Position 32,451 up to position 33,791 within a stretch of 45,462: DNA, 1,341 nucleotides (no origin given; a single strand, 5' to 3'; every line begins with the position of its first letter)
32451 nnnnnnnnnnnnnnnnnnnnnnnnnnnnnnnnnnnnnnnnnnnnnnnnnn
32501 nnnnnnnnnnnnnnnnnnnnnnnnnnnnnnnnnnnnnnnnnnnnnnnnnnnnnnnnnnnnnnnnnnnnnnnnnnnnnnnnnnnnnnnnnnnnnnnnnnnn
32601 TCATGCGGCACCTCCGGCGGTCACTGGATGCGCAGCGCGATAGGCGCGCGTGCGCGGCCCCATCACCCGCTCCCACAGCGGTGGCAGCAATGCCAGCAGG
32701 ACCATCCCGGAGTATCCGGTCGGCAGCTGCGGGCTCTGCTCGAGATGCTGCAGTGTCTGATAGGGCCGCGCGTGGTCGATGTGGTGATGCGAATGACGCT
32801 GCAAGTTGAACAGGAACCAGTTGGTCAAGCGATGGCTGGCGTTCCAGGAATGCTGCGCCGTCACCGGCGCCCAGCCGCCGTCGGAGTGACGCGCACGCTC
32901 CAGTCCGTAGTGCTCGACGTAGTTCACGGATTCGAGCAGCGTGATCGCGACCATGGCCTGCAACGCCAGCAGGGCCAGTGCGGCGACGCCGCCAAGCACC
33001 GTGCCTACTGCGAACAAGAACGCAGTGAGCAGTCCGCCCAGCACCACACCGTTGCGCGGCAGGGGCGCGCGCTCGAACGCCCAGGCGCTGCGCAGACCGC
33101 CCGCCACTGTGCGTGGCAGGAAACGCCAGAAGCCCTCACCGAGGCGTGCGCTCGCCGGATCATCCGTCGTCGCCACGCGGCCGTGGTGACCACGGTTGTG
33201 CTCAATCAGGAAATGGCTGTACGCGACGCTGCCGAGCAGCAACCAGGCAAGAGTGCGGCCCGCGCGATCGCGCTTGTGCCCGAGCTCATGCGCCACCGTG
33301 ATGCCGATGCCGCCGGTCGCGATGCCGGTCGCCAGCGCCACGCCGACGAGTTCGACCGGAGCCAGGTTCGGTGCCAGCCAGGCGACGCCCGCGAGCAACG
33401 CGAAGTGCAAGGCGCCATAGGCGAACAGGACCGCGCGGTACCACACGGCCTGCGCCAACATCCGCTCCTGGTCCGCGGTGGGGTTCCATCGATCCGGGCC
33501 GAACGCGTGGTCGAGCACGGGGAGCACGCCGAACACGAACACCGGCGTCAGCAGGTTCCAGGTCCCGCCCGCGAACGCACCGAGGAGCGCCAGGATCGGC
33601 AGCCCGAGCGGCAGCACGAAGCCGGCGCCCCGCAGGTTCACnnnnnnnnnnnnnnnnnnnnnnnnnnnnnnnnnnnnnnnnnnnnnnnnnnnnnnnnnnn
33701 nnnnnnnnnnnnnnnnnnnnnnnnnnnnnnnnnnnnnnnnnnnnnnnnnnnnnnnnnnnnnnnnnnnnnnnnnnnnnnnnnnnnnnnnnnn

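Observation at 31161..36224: Seven-gene operon in which every junction is an overlapping stop/start, built around an AlkB-type hydroxylase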

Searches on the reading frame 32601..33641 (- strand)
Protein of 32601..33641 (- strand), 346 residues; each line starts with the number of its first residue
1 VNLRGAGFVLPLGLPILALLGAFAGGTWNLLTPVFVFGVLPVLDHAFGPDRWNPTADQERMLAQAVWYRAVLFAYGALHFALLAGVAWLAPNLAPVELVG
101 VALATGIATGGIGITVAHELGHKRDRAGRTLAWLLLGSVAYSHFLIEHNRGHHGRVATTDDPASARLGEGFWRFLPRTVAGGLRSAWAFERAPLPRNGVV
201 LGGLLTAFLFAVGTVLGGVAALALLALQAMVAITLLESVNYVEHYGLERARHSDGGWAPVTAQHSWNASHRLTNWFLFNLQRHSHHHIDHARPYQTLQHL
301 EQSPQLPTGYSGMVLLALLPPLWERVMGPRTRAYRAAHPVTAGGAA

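Call 3: search_protein_families(library=pfam, proteins=[window:32604-33641:-], max_evalue=0.01)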
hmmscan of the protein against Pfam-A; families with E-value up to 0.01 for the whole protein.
window:32604-33641:- (346 aa): 1 family
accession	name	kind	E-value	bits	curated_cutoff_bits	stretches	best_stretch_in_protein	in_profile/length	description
PF00487.30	FA_desaturase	-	2e-26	93.7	29.7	1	100-301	7-235/253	Fatty acid desaturase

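Call 4: search_protein_families(library=ncbifam, proteins=[window:32604-33641:-], max_evalue=0.01)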
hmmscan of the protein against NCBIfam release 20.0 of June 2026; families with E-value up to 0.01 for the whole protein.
window:32604-33641:- (346 aa): 0 families

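Call 6: find_homologous_proteins(query=window:32604-33641:-)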
Query window:32604-33641:- (346 aa): 2182 proteins with E <= 0.001 among 8000 candidates; the best 120 are listed.
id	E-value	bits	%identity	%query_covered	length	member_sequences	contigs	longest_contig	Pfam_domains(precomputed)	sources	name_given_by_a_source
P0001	4.7e-211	718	92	97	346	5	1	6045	PF00487.31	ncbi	-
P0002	1.3e-191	654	83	100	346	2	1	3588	PF00487.31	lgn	-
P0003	2.8e-135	469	64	100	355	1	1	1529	PF00487.31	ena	-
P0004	2.2e-132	460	64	95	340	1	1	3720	PF00487.31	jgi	jgi:alkane 1-monooxygenase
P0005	6.9e-130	451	63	96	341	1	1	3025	PF00487.31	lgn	-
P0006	1.6e-128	447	63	99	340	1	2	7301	PF00487.31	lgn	-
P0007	1.8e-128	447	63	99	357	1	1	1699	PF00487.31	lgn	-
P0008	2.4e-128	446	64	95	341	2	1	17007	PF00487.31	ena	-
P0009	5.6e-128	445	64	95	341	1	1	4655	PF00487.31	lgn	-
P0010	5.4e-103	363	52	90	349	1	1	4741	PF00487.31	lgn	-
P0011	8.3e-103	362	53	91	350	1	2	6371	PF00487.31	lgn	-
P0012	2.2e-102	361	54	90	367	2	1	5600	PF00487.31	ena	-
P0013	8.4e-102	359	54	96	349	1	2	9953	PF00487.31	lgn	-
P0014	1.3e-100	355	53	91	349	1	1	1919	PF00487.31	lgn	-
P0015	1.9e-100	354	52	97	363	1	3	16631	PF00487.31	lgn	-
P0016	1.5e-99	352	52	98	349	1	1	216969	PF00487.31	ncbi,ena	-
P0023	4.0e-97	344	51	90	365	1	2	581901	PF00487.31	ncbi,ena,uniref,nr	ncbi:alkane 1-monooxygenase [Natronospira bacteriovora]|uniref:Alkane 1-monooxygenase n=1 Tax=Natron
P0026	3.0e-96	341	51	97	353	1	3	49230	PF00487.31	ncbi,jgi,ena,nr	ncbi:MAG TPA: alkane 1-monooxygenase [Steroidobacteraceae bacterium]|nr:alkane 1-monooxygenase [Ster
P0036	1.8e-92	328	51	91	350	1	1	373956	PF00487.31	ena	-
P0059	1.5e-86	309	49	96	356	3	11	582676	PF00487.31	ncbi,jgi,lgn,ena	ncbi:MAG: alkane 1-monooxygenase [Rubrivivax sp.]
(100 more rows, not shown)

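Call 8: find_encoding_contigs(protein=P0008, flank=10000, max_places=4)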
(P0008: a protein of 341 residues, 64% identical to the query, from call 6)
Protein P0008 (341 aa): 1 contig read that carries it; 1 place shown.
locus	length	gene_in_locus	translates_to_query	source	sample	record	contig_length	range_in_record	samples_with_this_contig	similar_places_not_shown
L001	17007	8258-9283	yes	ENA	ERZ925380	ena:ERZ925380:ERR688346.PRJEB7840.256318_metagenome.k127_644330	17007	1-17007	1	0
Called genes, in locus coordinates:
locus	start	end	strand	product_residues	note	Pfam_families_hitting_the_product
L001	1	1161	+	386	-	?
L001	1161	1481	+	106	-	PF02575:YbaB_DNA_bd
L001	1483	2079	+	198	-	PF21176:RecR_HhH, PF02132:RecR_ZnF (faint), PF01751:Toprim, PF13662:Toprim_4, PF21175:RecR_C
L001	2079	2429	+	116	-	PF11969:DcpS_C, PF01230:HIT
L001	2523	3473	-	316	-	PF03193:RsgA_GTPase, PF00009:GTP_EFTU (faint)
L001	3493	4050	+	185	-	PF00929:RNase_T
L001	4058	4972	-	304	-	PF00892:EamA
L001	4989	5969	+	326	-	PF00291:PALP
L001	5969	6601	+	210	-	-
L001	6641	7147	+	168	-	PF13302:Acetyltransf_3 (weak), PF13527:Acetyltransf_9 (faint), PF00583:Acetyltransf_1, PF13673:Acetyltransf_10, PF13508:Acetyltransf_7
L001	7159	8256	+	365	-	-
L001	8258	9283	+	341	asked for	PF00487:FA_desaturase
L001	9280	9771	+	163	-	PF09917:DUF2147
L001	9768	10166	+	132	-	PF04828:GFA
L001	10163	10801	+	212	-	PF09997:DUF2238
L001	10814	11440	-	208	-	PF04191:PEMT (weak), PF02544:Steroid_dh (weak), PF06966:DUF1295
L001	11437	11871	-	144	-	PF14343:PrcB_C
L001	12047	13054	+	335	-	PF14534:DUF4440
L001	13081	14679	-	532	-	PF00171:Aldedh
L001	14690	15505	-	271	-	PF00106:adh_short, PF08659:KR, PF13561:adh_short_C2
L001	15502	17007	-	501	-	?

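Call 9: find_encoding_contigs(protein=P0001, flank=10000, max_places=4)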
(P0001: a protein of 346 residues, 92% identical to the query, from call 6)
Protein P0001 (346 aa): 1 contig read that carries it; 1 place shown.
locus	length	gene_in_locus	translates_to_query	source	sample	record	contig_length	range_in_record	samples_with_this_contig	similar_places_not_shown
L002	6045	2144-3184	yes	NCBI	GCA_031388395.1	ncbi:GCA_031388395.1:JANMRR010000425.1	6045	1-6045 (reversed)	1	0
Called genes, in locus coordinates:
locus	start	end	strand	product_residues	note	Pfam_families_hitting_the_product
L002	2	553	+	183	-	?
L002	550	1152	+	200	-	-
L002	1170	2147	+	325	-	PF07676:PD40 (faint)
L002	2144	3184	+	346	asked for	PF00487:FA_desaturase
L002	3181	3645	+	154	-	PF09917:DUF2147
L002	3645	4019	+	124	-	PF04828:GFA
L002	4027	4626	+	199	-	PF09997:DUF2238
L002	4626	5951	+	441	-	PF03573:OprD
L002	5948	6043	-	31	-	?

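Call 11: find_related_loci(query=A1, collection=genome_contigs, flank=10000)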
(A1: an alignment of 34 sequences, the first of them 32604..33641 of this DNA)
Query A1 (346 aa) in genome_contigs; peptide patterns used: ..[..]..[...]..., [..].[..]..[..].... (x = any residue, [..] = any of these).
600 stretches matched a pattern (row limit reached: there are more); 595 encode a relative of the query (tblastn E <= 1e-3); the best 80 are kept; 80 distinct loci.
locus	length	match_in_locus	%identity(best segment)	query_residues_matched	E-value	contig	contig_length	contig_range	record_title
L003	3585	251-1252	49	14-336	6e-91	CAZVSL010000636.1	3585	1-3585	MAG TPA_asm: uncultured Calditrichaceae bacterium isolate SRP141376_co1_187 genome assembly, contig: NODE_39991_length_3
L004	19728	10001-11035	45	3-335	9e-88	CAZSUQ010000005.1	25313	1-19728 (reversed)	MAG TPA_asm: uncultured Thermodesulfobacteriota bacterium isolate binchicken_co97_83 genome assembly, contig: NODE_8017_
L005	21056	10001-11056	41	3-336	8e-87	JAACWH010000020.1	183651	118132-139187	MAG: Leptospira sp. isolate CG_2015-01t_35_69 CG_2015-01t_curated_scaffold_27, whole genome shotgun sequence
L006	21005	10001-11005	47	7-330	2e-86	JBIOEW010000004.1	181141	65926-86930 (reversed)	MAG: Solirubrobacterales bacterium isolate GcA5-6 k141_99363_length_181141_cov_68.5693, whole genome shotgun sequence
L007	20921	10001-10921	48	33-329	1e-85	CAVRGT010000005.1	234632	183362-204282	MAG: uncultured Solirubrobacterales bacterium isolate MFD05442.bin.2.181 genome assembly, contig: contig_24287, whole ge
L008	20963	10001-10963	46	25-335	2e-85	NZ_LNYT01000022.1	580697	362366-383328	Legionella rubrilucens strain WA-270A-C2 Lrub_ctg022, whole genome shotgun sequence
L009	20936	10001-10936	48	33-334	3e-85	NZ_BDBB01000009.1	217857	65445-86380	Nocardia arthritidis NBRC 100137, whole genome shotgun sequence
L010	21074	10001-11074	42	7-346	7e-85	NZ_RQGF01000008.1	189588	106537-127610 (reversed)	Leptospira sarikeiensis strain 201702455 contig_0010, whole genome shotgun sequence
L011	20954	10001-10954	45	33-331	2e-84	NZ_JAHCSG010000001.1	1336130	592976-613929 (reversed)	Williamsia sp. CHRR-6 contig00001, whole genome shotgun sequence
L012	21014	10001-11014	46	9-334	1e-84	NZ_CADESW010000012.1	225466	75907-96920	Burkholderia stagnalis strain LMG 28156, whole genome shotgun sequence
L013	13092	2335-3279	47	25-330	4e-84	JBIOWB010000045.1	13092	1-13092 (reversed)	MAG: Solirubrobacterales bacterium isolate MAG093 k127_2523334, whole genome shotgun sequence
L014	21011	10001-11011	46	10-334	7e-84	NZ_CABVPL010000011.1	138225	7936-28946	Burkholderia latens isolate LMG 24064, whole genome shotgun sequence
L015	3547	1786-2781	45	19-334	4e-84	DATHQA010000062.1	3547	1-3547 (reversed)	MAG TPA_asm: Rhizomicrobium sp. isolate SMAG_U12726 k141_3441215, whole genome shotgun sequence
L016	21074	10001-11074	39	1-339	3e-83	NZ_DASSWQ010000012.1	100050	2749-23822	MAG: Marivirga sp. isolate SMAG_U627 k141_821646, whole genome shotgun sequence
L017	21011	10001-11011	45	10-334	5e-83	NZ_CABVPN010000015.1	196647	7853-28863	Burkholderia diffusa isolate LMG 24065, whole genome shotgun sequence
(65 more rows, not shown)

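Call 13: find_encoding_contigs(protein=P0016, flank=10000, max_places=3)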
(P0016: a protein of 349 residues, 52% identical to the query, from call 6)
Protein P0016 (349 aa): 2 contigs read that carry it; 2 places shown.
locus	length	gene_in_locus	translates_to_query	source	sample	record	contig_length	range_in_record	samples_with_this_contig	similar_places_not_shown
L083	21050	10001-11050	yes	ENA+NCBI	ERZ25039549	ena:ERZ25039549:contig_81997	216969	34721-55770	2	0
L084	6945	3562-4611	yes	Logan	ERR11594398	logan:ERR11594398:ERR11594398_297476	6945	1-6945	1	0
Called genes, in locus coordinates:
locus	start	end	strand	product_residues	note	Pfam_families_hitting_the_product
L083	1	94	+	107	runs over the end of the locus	PF02575:YbaB_DNA_bd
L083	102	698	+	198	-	PF21176:RecR_HhH, PF02132:RecR_ZnF (weak), PF01751:Toprim, PF13662:Toprim_4, PF21175:RecR_C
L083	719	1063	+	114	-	PF11969:DcpS_C, PF01230:HIT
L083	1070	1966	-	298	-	PF03193:RsgA_GTPase, PF02421:FeoB_N (faint), PF01926:MMR_HSR1 (weak)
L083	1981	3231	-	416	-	PF16491:Peptidase_M48_N, PF01435:Peptidase_M48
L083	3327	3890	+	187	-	PF00929:RNase_T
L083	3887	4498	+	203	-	PF06080:DUF938, PF08242:Methyltransf_12 (weak), PF13649:Methyltransf_25 (weak)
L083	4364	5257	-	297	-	PF01925:TauE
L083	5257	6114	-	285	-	PF00892:EamA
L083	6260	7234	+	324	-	PF00291:PALP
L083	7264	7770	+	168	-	-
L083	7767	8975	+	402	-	PF01566:Nramp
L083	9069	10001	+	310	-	PF26549:Tricorn_N (faint), PF07676:PD40 (faint)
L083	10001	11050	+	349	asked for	PF00487:FA_desaturase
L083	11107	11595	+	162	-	PF09917:DUF2147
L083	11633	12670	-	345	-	PF01590:GAF, PF13185:GAF_2, PF00990:GGDEF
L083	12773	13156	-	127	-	PF07883:Cupin_2, PF02311:AraC_binding (weak)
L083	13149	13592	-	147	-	PF21352:Zn_ribbon_Thio2, PF00085:Thioredoxin, PF13098:Thioredoxin_2 (weak)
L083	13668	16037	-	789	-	PF01326:PPDK_N, PF00391:PEP-utilizers, PF02896:PEP-utilizers_C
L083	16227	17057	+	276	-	PF03618:Kinase-PPPase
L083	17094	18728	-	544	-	PF02878:PGM_PMM_I, PF02879:PGM_PMM_II, PF02880:PGM_PMM_III, PF24947:PGM1_C_vert_fung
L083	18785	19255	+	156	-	PF06853:DUF1249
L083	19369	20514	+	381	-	PF00355:Rieske, PF00848:Ring_hydroxyl_A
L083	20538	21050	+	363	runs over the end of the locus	-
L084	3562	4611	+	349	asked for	PF00487:FA_desaturase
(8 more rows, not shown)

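Call 14: find_encoding_contigs(protein=P0023, flank=10000, max_places=3)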
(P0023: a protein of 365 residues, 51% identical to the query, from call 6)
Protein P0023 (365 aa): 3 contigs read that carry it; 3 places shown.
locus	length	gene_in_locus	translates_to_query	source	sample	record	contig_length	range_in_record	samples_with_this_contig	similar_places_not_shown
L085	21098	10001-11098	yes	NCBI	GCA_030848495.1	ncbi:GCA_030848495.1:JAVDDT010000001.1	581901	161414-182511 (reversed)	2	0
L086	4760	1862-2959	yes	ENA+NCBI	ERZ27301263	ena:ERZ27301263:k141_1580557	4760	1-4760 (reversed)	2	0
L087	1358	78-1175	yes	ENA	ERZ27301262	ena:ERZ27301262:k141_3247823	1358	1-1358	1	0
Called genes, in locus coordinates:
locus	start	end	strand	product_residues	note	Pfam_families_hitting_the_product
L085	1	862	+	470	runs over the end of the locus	PF13372:Alginate_exp (weak)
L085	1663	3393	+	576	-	PF13191:AAA_16 (weak), PF13177:DNA_pol3_delta2, PF13401:AAA_22 (weak), PF00004:AAA, PF07728:AAA_5 (weak), PF22608:DNAX_ATPase_lid, PF12169:DNA_pol3_gamma3, PF12170:DNA_pol3_tau_5, +1 more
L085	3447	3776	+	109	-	PF02575:YbaB_DNA_bd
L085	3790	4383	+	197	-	PF21176:RecR_HhH, PF02132:RecR_ZnF (faint), PF01751:Toprim, PF13662:Toprim_4, PF21175:RecR_C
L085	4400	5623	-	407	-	PF07719:TPR_2 (faint), PF00515:TPR_1 (faint)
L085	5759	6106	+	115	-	PF11969:DcpS_C, PF01230:HIT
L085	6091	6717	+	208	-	PF02557:VanY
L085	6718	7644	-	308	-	PF03193:RsgA_GTPase, PF01926:MMR_HSR1 (weak)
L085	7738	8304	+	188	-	PF00929:RNase_T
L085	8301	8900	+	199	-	PF06080:DUF938, PF13649:Methyltransf_25 (weak)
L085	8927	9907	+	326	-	PF00291:PALP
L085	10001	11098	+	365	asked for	PF00487:FA_desaturase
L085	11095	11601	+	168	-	PF09917:DUF2147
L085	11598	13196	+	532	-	PF00583:Acetyltransf_1 (weak), PF00795:CN_hydrolase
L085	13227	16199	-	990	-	PF13176:TPR_7 (faint), PF13424:TPR_12, PF17874:TPR_MalT (weak), PF14938:SNAP (weak), PF13424:TPR_12, PF00512:HisKA, PF02518:HATPase_c, PF00072:Response_reg, +7 more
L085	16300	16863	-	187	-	-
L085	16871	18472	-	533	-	PF00171:Aldedh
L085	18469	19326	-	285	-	PF00106:adh_short, PF01370:Epimerase (weak), PF08659:KR, PF13561:adh_short_C2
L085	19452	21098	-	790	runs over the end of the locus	PF01326:PPDK_N, PF00391:PEP-utilizers, PF02896:PEP-utilizers_C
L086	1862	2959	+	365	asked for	PF00487:FA_desaturase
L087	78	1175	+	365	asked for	PF00487:FA_desaturase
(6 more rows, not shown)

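Call 15: find_encoding_contigs(protein=P0013, flank=10000, max_places=3)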
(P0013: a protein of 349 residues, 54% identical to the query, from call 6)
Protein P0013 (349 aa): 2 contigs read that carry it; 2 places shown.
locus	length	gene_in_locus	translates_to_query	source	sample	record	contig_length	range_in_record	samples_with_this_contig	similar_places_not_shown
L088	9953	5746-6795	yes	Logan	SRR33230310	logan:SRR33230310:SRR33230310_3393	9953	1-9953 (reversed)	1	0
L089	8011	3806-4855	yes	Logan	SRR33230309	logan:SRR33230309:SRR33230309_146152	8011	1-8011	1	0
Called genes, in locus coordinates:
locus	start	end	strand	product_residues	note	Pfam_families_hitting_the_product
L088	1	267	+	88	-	?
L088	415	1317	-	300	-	PF03193:RsgA_GTPase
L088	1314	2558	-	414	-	PF16491:Peptidase_M48_N, PF01435:Peptidase_M48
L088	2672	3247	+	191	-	PF00929:RNase_T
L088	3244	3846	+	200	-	PF06080:DUF938, PF08242:Methyltransf_12 (faint), PF13649:Methyltransf_25 (weak)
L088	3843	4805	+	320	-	PF00291:PALP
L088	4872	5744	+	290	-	-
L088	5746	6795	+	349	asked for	PF00487:FA_desaturase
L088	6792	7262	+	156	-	PF09917:DUF2147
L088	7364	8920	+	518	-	PF00583:Acetyltransf_1, PF00795:CN_hydrolase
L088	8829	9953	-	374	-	?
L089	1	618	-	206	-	?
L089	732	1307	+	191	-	PF00929:RNase_T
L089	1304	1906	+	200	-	PF06080:DUF938, PF08242:Methyltransf_12 (faint), PF13649:Methyltransf_25 (weak)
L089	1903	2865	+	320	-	PF00291:PALP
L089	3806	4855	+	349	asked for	PF00487:FA_desaturase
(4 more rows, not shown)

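Call 22: find_encoding_contigs(protein=P0026, flank=8000, max_places=2)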
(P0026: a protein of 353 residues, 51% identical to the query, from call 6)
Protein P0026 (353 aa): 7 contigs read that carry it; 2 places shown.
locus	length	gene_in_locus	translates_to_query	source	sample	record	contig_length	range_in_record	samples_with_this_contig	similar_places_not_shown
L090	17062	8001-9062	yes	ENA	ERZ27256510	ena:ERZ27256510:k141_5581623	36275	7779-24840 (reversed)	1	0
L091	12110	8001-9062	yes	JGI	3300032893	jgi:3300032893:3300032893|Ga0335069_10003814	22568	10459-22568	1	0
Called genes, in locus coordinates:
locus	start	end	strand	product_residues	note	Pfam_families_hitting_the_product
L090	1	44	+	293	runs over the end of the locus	PF00701:DHDPS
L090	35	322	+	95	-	-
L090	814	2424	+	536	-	PF05496:RuvB_N (weak), PF13191:AAA_16 (weak), PF13177:DNA_pol3_delta2, PF00004:AAA, PF13401:AAA_22 (weak), PF22608:DNAX_ATPase_lid, PF12169:DNA_pol3_gamma3, PF12170:DNA_pol3_tau_5, +1 more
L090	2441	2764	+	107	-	PF02575:YbaB_DNA_bd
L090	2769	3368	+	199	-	PF21176:RecR_HhH, PF02132:RecR_ZnF (weak), PF01751:Toprim, PF13662:Toprim_4, PF21175:RecR_C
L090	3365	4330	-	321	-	PF03193:RsgA_GTPase, PF01926:MMR_HSR1 (weak)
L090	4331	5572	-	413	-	PF16491:Peptidase_M48_N, PF01435:Peptidase_M48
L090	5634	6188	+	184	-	PF00929:RNase_T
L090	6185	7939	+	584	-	PF13231:PMT_2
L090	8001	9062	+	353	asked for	PF00487:FA_desaturase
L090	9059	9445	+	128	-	PF04828:GFA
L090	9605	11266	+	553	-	PF20154:LNT_N, PF00795:CN_hydrolase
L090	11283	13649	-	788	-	PF01326:PPDK_N, PF00391:PEP-utilizers, PF02896:PEP-utilizers_C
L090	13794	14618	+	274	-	PF03618:Kinase-PPPase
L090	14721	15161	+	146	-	PF06853:DUF1249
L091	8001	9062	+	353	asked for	PF00487:FA_desaturase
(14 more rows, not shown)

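Call 23: find_encoding_contigs(protein=P0036, flank=8000, max_places=2)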
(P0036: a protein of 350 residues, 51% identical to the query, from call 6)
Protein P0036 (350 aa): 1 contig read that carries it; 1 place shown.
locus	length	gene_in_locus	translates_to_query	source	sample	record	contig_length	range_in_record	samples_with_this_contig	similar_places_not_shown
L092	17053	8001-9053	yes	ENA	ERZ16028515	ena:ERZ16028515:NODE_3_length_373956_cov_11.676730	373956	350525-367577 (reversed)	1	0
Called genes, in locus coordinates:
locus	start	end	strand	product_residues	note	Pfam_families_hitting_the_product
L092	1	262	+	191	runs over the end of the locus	PF00929:RNase_T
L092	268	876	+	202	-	PF06080:DUF938, PF13649:Methyltransf_25 (faint)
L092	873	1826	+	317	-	PF00291:PALP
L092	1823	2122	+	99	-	PF01541:GIY-YIG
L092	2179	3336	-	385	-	PF00364:Biotin_lipoyl (faint), PF25989:YknX_C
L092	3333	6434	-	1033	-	PF00873:ACR_tran, PF03176:MMPL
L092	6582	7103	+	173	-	PF00583:Acetyltransf_1, PF13508:Acetyltransf_7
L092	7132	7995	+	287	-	-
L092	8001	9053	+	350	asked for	PF00487:FA_desaturase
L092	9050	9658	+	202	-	PF09917:DUF2147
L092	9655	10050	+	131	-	PF04828:GFA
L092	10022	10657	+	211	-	-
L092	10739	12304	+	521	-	PF00583:Acetyltransf_1, PF00795:CN_hydrolase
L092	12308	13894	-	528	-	PF00732:GMC_oxred_N, PF05199:GMC_oxred_C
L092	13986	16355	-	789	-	-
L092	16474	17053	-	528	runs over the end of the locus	PF00171:Aldedh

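Call 24: find_encoding_contigs(protein=P0059, flank=8000, max_places=2)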
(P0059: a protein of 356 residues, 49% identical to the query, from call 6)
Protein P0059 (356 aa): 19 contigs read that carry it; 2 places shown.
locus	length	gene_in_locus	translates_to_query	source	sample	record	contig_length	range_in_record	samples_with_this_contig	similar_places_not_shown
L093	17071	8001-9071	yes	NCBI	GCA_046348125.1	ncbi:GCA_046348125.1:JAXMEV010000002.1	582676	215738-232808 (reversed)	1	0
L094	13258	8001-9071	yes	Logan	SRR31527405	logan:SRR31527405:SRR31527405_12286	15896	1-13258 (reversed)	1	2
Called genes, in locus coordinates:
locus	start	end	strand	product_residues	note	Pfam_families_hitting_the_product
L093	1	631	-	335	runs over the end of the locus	PF13088:BNR_2 (faint), PF25852:DUF6242_C (faint), PF02012:BNR (faint), PF14870:PSII_BNR, PF15902:Sortilin-Vps10 (weak)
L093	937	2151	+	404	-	PF22691:Thiolase_C_1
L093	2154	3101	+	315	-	PF12172:zf-ChsH2, PF01796:OB_ChsH2_C, PF01575:MaoC_dehydratas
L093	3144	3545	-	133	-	PF07366:SnoaL (faint), PF14534:DUF4440 (weak), PF12680:SnoaL_2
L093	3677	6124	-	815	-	PF07715:Plug, PF00593:TonB_dep_Rec_b-barrel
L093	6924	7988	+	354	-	PF01073:3Beta_HSD, PF01370:Epimerase, PF02719:Polysacc_synt_2 (weak), PF04321:RmlD_sub_bind, PF05368:NmrA, PF07993:NAD_binding_4, PF13460:NAD_binding_10, PF16363:GDP_Man_Dehyd, +1 more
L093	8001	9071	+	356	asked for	PF00487:FA_desaturase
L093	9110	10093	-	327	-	PF10340:Say1_Mug180, PF20434:BD-FAE, PF07859:Abhydrolase_3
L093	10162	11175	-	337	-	PF01814:Hemerythrin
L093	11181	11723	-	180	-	PF05597:Phasin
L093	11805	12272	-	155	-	PF05597:Phasin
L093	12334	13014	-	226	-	PF00440:TetR_N, PF13972:TetR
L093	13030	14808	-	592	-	PF03007:WS_DGAT_cat, PF06974:WS_DGAT_C, PF07382:HC2 (weak), PF02095:Extensin_1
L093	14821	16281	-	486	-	PF03007:WS_DGAT_cat, PF06974:WS_DGAT_C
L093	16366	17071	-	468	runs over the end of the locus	PF03007:WS_DGAT_cat, PF06974:WS_DGAT_C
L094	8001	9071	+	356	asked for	PF00487:FA_desaturase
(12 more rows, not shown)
